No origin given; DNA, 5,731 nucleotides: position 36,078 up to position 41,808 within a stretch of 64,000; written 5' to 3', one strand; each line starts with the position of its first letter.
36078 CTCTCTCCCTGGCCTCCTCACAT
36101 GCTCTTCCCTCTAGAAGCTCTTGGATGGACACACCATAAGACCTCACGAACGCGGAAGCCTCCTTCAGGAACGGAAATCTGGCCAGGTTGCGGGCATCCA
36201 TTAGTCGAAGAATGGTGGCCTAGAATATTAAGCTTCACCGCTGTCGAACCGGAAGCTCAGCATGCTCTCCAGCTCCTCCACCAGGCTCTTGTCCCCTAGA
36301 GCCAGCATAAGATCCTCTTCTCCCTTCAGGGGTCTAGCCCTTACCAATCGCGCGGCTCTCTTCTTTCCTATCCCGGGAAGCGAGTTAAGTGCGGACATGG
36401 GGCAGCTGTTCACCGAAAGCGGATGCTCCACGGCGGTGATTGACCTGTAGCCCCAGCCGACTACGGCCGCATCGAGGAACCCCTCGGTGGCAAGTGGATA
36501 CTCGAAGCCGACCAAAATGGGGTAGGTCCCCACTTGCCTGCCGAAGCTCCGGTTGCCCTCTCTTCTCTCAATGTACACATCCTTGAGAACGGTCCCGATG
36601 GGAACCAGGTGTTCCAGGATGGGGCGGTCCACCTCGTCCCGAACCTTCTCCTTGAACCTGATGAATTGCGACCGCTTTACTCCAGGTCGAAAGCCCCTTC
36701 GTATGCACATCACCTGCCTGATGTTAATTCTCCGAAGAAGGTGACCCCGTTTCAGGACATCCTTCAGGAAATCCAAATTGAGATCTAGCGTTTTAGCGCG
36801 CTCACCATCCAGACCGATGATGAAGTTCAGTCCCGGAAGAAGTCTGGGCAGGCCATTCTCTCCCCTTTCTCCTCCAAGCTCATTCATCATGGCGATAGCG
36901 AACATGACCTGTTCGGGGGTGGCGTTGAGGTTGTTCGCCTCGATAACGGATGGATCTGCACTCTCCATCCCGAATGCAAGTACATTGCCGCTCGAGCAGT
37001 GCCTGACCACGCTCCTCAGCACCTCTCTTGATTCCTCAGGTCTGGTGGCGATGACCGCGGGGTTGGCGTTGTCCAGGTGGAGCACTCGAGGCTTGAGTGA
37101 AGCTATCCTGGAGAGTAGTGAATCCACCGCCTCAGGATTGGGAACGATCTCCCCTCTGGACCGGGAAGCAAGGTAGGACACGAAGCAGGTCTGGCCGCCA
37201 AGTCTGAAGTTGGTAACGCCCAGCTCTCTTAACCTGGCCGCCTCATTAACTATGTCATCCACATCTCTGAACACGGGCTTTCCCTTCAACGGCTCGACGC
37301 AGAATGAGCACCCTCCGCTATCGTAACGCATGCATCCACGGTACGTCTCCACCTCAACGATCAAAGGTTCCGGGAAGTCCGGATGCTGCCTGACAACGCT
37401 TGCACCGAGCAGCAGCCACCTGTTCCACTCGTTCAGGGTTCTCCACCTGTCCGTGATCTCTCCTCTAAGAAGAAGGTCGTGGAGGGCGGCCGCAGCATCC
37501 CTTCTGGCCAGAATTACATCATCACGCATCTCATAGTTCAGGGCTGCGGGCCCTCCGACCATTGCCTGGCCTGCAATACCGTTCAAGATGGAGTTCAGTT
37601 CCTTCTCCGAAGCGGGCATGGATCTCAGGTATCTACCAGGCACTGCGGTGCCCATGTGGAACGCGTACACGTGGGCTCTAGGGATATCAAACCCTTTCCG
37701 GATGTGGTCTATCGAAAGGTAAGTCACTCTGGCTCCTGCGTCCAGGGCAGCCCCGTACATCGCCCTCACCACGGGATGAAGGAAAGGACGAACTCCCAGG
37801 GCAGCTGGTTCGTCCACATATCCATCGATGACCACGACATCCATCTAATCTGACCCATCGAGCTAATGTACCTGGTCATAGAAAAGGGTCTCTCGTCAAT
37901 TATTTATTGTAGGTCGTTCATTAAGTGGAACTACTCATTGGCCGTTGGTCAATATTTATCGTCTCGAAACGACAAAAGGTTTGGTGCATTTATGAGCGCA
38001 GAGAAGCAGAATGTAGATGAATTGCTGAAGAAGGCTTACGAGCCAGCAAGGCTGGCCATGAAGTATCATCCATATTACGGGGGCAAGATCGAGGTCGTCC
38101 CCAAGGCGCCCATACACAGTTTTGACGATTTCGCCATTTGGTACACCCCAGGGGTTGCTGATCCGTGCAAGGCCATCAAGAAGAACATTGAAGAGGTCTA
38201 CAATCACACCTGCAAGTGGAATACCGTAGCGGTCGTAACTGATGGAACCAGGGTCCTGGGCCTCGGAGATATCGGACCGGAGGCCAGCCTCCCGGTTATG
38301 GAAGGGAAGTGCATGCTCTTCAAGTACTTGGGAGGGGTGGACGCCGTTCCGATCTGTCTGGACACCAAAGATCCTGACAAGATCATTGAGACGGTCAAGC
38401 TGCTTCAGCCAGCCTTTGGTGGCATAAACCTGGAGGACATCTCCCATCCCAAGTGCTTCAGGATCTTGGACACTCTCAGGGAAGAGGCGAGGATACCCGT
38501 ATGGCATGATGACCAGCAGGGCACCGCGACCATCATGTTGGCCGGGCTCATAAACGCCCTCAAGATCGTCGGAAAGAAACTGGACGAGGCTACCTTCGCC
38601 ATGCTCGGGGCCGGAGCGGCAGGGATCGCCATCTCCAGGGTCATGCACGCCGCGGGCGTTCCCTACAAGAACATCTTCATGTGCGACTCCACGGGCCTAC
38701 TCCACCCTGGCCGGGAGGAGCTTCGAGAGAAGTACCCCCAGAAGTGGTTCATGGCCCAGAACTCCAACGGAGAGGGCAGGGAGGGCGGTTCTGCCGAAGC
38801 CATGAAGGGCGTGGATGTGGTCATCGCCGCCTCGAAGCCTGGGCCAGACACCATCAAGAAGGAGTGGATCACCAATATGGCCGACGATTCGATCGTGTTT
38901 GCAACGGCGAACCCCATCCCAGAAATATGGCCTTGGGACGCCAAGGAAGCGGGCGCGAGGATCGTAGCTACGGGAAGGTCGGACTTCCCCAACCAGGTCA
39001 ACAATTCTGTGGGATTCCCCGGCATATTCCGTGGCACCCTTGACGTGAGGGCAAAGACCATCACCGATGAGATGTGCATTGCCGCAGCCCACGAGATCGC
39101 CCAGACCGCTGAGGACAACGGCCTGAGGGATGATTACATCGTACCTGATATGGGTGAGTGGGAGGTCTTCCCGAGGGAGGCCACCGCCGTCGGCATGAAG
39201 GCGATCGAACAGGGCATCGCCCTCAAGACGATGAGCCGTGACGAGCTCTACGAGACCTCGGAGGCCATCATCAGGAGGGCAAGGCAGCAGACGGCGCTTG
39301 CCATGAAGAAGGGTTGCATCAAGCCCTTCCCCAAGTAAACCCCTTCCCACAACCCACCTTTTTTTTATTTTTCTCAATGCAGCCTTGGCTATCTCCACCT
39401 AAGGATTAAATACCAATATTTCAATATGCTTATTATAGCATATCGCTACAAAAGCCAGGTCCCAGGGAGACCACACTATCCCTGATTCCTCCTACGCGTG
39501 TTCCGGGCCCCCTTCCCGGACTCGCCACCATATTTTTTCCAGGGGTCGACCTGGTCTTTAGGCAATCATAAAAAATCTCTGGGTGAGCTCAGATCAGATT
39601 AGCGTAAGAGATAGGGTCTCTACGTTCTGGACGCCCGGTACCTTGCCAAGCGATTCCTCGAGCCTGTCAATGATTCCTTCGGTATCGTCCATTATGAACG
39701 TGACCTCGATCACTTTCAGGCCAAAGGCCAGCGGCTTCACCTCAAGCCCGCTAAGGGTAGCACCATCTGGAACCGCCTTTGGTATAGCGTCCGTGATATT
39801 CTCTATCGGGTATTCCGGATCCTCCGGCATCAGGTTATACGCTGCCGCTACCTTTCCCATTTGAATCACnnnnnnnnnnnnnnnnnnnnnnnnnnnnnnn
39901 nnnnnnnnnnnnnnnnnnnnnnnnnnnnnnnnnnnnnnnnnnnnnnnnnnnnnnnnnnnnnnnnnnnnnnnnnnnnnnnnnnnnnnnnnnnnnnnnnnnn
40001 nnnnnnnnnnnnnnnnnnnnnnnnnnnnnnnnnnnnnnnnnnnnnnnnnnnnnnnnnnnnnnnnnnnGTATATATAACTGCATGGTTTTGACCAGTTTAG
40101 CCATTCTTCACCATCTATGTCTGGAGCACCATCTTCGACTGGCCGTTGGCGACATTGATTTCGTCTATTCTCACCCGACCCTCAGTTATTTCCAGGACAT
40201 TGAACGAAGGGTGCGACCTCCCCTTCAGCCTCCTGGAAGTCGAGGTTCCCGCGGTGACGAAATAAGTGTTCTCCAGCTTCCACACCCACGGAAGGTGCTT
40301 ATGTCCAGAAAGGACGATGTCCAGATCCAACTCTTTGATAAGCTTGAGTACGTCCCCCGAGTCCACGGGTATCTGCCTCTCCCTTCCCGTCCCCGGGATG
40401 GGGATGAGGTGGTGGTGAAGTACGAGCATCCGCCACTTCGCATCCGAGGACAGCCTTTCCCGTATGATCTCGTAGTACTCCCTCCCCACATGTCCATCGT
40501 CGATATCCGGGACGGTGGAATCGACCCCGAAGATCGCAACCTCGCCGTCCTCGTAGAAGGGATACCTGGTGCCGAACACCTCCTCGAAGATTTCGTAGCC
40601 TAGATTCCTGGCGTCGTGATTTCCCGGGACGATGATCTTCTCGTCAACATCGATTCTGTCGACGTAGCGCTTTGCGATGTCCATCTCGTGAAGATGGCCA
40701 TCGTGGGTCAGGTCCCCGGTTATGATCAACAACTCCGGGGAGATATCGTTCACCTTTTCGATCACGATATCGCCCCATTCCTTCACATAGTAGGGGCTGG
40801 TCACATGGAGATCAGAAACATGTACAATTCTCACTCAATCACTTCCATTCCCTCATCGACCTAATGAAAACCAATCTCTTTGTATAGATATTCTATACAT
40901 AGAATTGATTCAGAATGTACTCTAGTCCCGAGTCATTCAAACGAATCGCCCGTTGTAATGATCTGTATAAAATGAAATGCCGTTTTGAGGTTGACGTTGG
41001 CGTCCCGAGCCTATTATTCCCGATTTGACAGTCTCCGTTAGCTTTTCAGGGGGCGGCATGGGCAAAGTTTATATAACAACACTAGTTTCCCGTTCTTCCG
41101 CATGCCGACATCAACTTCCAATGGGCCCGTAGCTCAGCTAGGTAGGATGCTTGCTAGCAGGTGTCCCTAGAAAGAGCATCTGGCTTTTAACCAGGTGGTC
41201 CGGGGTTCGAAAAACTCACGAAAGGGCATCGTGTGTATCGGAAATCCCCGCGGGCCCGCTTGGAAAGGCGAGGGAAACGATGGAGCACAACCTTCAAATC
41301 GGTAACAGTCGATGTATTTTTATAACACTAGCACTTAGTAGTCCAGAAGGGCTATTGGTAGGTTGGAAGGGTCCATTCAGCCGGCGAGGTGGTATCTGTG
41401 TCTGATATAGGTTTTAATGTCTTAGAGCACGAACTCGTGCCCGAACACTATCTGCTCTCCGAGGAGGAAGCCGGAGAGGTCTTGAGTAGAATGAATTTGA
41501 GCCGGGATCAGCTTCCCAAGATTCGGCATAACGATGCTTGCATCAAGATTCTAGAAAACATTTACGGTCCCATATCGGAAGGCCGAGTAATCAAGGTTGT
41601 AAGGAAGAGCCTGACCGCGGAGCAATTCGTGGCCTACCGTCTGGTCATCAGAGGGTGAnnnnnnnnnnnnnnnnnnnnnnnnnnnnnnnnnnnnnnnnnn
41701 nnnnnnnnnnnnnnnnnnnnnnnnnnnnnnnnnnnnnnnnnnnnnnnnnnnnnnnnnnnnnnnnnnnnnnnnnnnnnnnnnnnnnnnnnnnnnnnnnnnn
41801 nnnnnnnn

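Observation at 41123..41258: tRNA-Lys(UUU) with two introns at non-canonical positions (D-loop and T-loop)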

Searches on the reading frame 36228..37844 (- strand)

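Call 56: search_protein_families(library=pfam, proteins=[window:36228-37844:-], max_evalue=0.00001)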
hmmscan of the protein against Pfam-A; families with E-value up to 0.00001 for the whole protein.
window:36228-37844:- (538 aa): 1 family
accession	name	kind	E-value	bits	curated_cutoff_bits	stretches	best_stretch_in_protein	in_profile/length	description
PF04055.27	Radical_SAM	-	1.2e-08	35.8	29.5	1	166-348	2-154/166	Radical SAM superfamily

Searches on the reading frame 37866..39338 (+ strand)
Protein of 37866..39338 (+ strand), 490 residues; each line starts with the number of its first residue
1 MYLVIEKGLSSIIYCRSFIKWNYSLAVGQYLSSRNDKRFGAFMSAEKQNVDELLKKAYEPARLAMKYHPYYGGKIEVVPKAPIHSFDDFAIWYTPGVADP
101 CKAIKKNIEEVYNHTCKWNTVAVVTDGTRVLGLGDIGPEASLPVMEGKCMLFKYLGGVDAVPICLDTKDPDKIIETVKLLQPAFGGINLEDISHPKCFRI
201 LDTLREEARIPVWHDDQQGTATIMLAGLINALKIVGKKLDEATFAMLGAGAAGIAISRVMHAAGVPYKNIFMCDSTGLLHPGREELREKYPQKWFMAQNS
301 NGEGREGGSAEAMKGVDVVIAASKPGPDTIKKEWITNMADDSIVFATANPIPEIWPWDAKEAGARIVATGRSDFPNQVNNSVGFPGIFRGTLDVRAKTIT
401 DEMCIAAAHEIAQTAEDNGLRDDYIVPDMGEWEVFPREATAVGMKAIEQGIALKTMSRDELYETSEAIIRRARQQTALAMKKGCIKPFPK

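Call 56: search_protein_families(library=pfam, proteins=[window:37866-39338:+], max_evalue=0.00001)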
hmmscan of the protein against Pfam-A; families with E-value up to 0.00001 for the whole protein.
window:37866-39338:+ (490 aa): 2 families
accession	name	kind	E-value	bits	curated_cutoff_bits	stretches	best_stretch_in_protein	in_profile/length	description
PF00390.24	malic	-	5.5e-31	108.2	23.1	1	73-205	2-182/182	Malic enzyme, N-terminal domain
PF03949.21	Malic_M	-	2.8e-25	89.6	23.5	1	218-431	2-241/258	Malic enzyme, NAD binding domain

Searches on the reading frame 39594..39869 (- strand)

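Call 56: search_protein_families(library=pfam, proteins=[window:39594-39869:-], max_evalue=0.00001)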
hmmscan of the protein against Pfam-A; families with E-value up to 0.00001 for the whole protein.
window:39594-39869:- (91 aa): 1 family
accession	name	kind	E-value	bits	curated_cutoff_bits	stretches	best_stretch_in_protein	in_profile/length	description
PF00736.24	EF1_GNE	-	1.6e-15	57.4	20.8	1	11-89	4-86/88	EF-1 guanine nucleotide exchange domain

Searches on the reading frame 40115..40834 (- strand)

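Call 56: search_protein_families(library=pfam, proteins=[window:40115-40834:-], max_evalue=0.00001)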
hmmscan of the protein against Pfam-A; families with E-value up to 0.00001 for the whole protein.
window:40115-40834:- (239 aa): 2 families
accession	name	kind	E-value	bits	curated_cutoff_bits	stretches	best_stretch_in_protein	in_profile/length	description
PF00149.33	Metallophos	-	1.7e-16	61.7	21.5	1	1-181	1-190/191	Calcineurin-like phosphoesterase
PF12850.12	Metallophos_2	-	2.3e-11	44.4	27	1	1-218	1-153/154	Calcineurin-like phosphoesterase superfamily domain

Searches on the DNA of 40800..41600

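Call 8: search_rna_families(source=window, start=40800, end=41600, threshold=evalue, max_evalue=10, show_alignments=4)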
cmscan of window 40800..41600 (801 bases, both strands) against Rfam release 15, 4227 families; matches with E-value up to 10: 1.
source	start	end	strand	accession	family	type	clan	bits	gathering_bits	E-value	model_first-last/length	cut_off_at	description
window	40873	40938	+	RF02322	TtnuHACA15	Gene; snRNA; snoRNA; HACA-box;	-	19.2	100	1.3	1-117/117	no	Tetrahymena snoRNA TtnuHACA15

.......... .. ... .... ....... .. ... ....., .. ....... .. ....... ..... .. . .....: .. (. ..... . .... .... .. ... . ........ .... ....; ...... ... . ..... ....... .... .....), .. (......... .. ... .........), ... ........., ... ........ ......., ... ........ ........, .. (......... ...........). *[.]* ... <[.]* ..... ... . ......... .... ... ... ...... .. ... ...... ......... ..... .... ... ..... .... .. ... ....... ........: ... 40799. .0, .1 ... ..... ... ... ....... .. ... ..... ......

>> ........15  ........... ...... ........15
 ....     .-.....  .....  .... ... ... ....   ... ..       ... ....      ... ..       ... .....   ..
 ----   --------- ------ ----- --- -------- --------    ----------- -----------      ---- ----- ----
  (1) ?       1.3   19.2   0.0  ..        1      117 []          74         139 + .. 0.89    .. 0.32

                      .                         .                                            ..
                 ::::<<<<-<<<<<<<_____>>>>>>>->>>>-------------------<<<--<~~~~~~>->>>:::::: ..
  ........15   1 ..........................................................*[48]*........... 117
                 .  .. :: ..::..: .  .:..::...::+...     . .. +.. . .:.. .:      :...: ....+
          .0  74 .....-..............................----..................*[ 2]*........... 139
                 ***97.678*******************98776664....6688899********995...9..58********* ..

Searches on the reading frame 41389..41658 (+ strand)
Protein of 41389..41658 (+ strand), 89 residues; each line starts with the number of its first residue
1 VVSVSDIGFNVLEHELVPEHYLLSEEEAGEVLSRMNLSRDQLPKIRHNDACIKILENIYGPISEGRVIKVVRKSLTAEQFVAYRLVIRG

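Call 9: find_encoding_contigs(protein=window:41389-41658:+, flank=10000, max_places=6)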
Protein window:41389-41658:+ (89 aa): no gene with exactly this product is on record in the collection.

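Call 10: find_related_loci(query=window:41389-41655:+, collection=genome_contigs, flank=10000)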
Query window:41389-41655:+ (89 aa) in genome_contigs; peptide patterns used: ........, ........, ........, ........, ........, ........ (x = any residue, [..] = any of these).
106 stretches matched a pattern; 11 encode a relative of the query (tblastn E <= 1e-3); 11 distinct loci.
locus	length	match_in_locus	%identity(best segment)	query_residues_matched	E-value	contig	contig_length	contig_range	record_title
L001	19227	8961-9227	81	1-89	6e-46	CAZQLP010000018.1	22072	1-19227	MAG TPA_asm: uncultured Methanomassiliicoccales archaeon isolate binchicken_co228_594 genome assembly, contig: NODE_3135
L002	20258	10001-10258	78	4-89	2e-43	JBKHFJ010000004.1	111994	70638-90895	MAG: Methanomassiliicoccales archaeon isolate D1M05_42 NODE_28_length_111994_cov_8.049661, whole genome shotgun sequence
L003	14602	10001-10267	71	2-89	3e-38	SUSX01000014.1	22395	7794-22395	MAG: Thermoplasmata archaeon isolate SIG5 NODE_11128_length_22395_cov_1.683447, whole genome shotgun sequence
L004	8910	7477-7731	68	2-86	2e-37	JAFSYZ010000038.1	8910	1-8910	MAG: Candidatus Methanomethylophilaceae archaeon isolate RGIG3602 Goat_Rumen.Co__c164801, whole genome shotgun sequence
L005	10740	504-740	62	9-87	5e-30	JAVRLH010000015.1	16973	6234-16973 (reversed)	MAG: Thermoplasmatota archaeon isolate TVZ.SD19.223 Thermoplasmatota_3_MX18.10_46_16974_14.186867, whole genome shotgun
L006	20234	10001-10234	62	10-87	4e-25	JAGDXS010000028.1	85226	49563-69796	MAG: Thermoplasmata archaeon isolate KMA_Bin13 NODE_54_length_85226_cov_40.267356, whole genome shotgun sequence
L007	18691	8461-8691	62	10-86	4e-25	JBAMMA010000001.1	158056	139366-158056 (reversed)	MAG: Thermoplasmata archaeon isolate MAG19 ExploCarb_3808S_S2_16_length_158056_cov_8, whole genome shotgun sequence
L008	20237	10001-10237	63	9-87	2e-24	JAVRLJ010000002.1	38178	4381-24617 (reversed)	MAG: Thermoplasmatota archaeon isolate TVZ.SD19.225 Thermoplasmatota_2_MX8.32_51_38228_38.886250, whole genome shotgun s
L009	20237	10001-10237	63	9-87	1e-24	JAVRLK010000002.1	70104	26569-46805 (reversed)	MAG: Thermoplasmatota archaeon isolate TVZ.SD19.226 Thermoplasmatota_6_MX7.59_35_70105_84.603847, whole genome shotgun s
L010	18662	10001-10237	62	9-87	8e-24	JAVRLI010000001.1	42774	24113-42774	MAG: Thermoplasmatota archaeon isolate TVZ.SD19.224 Thermoplasmatota_4_MX3.84_195_42849_9.187632, whole genome shotgun s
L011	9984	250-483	58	9-86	4e-21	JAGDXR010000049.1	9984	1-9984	MAG: Thermoplasmata archaeon isolate KMA_Bin14 NODE_1759_length_9984_cov_7.205761, whole genome shotgun sequence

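Call 46: find_encoding_contigs(protein=window:41389-41655:+, flank=10000, max_places=4)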
Protein seq(89 aa) (89 aa): no gene with exactly this product is on record in the collection.

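Call 56: search_protein_families(library=pfam, proteins=[window:41389-41658:+], max_evalue=0.00001)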
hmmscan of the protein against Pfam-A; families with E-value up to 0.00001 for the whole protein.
window:41389-41658:+ (89 aa): 1 family
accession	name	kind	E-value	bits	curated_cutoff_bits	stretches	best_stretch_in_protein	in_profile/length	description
PF01191.24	RNA_pol_Rpb5_C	-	2.5e-25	88.5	23.5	1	9-86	1-73/73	RNA polymerase Rpb5, C-terminal domain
